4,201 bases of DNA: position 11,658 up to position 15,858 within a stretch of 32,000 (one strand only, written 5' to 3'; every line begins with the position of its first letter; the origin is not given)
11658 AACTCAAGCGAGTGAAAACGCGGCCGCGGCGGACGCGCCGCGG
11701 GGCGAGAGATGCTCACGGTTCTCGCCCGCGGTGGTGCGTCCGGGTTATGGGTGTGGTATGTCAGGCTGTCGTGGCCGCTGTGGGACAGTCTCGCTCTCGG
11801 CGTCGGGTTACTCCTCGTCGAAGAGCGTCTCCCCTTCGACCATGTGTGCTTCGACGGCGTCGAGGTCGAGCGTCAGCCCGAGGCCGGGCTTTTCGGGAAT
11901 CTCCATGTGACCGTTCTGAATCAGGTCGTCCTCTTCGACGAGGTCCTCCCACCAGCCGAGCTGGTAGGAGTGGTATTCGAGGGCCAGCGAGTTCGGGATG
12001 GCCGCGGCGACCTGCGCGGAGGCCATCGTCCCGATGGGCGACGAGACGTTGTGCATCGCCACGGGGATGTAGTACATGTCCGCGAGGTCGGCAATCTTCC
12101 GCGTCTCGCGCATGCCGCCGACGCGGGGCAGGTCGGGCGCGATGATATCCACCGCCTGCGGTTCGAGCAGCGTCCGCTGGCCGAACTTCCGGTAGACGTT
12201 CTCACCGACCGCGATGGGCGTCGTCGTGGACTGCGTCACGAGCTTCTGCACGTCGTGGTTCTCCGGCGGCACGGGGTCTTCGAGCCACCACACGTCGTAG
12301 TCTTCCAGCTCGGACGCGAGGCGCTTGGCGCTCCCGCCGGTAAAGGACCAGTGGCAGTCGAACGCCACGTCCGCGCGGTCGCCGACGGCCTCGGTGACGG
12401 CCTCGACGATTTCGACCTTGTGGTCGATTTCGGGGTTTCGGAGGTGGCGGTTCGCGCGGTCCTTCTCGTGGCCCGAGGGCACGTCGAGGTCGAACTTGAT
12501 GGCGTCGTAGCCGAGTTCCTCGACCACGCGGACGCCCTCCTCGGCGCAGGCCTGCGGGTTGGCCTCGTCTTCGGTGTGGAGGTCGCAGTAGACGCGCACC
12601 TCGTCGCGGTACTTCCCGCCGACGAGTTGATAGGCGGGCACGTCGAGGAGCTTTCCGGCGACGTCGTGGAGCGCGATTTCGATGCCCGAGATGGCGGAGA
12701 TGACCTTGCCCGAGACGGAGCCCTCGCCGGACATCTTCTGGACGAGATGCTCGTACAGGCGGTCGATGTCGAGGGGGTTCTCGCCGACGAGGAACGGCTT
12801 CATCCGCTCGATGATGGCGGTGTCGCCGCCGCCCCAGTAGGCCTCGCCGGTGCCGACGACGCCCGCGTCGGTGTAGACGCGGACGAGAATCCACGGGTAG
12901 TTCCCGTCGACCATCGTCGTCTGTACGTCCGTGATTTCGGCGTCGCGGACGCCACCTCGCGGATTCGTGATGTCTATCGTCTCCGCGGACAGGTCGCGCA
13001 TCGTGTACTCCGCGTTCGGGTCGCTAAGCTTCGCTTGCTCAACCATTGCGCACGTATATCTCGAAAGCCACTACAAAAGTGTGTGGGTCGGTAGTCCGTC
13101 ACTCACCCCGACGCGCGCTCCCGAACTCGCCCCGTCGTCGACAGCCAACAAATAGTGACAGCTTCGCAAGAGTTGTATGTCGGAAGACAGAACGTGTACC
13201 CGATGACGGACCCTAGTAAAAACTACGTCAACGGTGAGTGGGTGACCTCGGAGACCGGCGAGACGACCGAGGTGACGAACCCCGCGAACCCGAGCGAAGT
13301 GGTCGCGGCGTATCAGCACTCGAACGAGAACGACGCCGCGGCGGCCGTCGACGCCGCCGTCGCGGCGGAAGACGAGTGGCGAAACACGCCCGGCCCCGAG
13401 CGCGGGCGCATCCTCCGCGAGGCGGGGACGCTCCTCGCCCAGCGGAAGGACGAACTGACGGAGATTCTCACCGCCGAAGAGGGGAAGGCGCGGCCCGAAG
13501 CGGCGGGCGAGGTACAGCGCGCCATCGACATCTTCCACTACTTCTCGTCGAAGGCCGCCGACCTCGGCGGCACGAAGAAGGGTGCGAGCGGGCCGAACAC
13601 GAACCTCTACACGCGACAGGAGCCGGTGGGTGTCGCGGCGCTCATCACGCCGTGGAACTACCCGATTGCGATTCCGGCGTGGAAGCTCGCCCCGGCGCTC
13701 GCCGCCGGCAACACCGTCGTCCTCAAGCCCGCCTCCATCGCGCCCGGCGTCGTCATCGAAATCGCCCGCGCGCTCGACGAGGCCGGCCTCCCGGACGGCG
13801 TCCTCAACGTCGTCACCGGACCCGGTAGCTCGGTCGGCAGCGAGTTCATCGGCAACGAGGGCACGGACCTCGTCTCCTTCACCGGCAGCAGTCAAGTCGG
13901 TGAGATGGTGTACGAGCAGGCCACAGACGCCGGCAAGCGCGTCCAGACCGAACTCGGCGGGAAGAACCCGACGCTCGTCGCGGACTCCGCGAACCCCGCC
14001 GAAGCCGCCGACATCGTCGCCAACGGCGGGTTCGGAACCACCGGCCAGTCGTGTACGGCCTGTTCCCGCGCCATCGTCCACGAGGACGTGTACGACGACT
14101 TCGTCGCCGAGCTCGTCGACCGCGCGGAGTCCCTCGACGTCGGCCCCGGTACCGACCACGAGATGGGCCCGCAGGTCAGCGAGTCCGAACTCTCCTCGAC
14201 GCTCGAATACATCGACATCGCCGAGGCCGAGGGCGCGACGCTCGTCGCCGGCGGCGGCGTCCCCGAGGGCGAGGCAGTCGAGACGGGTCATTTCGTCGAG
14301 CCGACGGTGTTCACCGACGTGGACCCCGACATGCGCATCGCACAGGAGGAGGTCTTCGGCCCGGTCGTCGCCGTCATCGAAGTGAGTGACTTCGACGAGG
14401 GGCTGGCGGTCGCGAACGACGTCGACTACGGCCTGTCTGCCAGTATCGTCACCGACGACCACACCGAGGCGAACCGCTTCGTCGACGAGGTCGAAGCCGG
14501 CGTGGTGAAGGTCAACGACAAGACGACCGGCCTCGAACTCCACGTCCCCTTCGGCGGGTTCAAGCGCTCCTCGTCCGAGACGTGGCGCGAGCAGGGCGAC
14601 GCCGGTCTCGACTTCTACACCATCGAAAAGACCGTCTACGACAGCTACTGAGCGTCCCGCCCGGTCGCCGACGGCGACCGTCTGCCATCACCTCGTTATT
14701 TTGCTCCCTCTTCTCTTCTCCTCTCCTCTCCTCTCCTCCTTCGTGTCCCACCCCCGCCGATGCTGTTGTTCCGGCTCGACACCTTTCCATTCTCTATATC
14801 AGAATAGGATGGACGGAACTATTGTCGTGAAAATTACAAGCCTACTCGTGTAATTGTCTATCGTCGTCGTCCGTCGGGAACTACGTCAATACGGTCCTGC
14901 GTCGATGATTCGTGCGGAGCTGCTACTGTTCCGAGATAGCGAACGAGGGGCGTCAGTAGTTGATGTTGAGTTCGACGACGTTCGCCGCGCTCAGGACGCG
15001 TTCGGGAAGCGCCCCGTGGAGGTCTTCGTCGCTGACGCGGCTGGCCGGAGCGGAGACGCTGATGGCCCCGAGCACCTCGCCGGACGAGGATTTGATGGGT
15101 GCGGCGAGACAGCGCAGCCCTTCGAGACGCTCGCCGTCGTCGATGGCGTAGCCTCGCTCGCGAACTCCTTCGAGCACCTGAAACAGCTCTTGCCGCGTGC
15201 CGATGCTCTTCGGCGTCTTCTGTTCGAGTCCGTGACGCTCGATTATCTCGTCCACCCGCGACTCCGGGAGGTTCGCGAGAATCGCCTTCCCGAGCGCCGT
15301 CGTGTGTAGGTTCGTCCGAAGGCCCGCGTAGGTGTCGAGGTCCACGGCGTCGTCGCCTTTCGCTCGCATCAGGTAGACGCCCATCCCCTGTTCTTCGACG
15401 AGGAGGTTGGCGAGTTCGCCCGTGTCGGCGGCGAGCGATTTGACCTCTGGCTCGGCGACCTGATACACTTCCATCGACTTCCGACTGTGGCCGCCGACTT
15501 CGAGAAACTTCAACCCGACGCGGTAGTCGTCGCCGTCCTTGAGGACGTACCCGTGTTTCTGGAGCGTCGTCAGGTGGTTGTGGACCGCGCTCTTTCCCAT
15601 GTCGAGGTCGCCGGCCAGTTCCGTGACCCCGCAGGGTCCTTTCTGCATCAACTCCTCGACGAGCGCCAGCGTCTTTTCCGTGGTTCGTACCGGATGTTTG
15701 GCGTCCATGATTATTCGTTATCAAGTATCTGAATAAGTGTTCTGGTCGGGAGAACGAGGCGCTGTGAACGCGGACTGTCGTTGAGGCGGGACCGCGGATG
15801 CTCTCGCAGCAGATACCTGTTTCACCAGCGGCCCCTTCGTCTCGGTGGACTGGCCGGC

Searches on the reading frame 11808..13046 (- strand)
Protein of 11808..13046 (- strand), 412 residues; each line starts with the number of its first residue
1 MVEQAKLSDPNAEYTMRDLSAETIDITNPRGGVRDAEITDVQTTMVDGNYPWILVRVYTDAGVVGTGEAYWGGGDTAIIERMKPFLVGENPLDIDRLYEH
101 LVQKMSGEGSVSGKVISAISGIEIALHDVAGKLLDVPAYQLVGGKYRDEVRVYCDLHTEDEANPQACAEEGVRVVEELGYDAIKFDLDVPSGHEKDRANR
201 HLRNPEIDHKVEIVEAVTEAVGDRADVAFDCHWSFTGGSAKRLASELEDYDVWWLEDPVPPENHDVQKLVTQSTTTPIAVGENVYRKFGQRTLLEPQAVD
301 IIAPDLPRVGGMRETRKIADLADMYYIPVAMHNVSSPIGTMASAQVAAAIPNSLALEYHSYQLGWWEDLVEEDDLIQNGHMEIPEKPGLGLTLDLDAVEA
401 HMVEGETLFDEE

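Call 42: search_protein_families(library=pfam, proteins=[window:11808-13046:-], max_evalue=0.001)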
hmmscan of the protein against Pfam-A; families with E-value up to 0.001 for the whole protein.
window:11808-13046:- (412 aa): 2 families
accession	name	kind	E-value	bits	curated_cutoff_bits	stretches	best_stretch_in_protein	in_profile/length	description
PF13378.12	MR_MLE_C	-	2.1e-63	214.4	29.4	1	168-396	3-218/219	Enolase C-terminal domain-like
PF02746.21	MR_MLE_N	-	2e-14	54.2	22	1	50-143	26-117/117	Mandelate racemase / muconate lactonizing enzyme, N-terminal domain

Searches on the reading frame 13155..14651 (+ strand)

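Call 42: search_protein_families(library=pfam, proteins=[window:13155-14651:+], max_evalue=0.001)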
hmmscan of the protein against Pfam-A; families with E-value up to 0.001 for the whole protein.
window:13155-14651:+ (498 aa): 1 family
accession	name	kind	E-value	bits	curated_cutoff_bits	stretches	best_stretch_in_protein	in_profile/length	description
PF00171.27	Aldedh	-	8.1e-163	542.7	23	1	29-494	1-461/461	Aldehyde dehydrogenase family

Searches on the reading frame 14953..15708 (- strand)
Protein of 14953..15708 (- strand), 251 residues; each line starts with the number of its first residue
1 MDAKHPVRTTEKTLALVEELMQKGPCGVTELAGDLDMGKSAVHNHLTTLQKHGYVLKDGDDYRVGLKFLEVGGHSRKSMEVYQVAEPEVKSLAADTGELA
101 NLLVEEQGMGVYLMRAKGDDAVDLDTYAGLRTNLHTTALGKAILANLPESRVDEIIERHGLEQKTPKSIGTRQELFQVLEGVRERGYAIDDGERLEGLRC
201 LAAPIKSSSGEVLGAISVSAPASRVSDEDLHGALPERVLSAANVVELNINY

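Call 42: search_protein_families(library=pfam, proteins=[window:14953-15708:-], max_evalue=0.001)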
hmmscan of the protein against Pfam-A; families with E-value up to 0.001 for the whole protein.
window:14953-15708:- (251 aa): 6 families
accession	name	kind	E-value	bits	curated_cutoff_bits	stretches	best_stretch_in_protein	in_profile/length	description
PF01614.24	IclR_C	-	2.8e-37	128.4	24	1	77-243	5-170/174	Bacterial transcriptional regulator IclR C-terminal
PF09339.16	HTH_IclR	-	1.9e-09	37.6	22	1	10-58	2-51/52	IclR helix-turn-helix domain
PF25212.1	HVO_A0114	-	5.6e-08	32.9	27.6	1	10-61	21-72/84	HVO_A0114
PF01022.26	HTH_5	-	4.3e-06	26.9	22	1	19-55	10-45/47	Bacterial regulatory protein, arsR family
PF01047.28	MarR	-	0.00042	20.6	24.6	0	14-56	6-48/59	MarR family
PF25213.1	HVO_A0261_N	-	0.00058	20.1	35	0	20-64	19-63/86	HVO_A0261 N-terminal domain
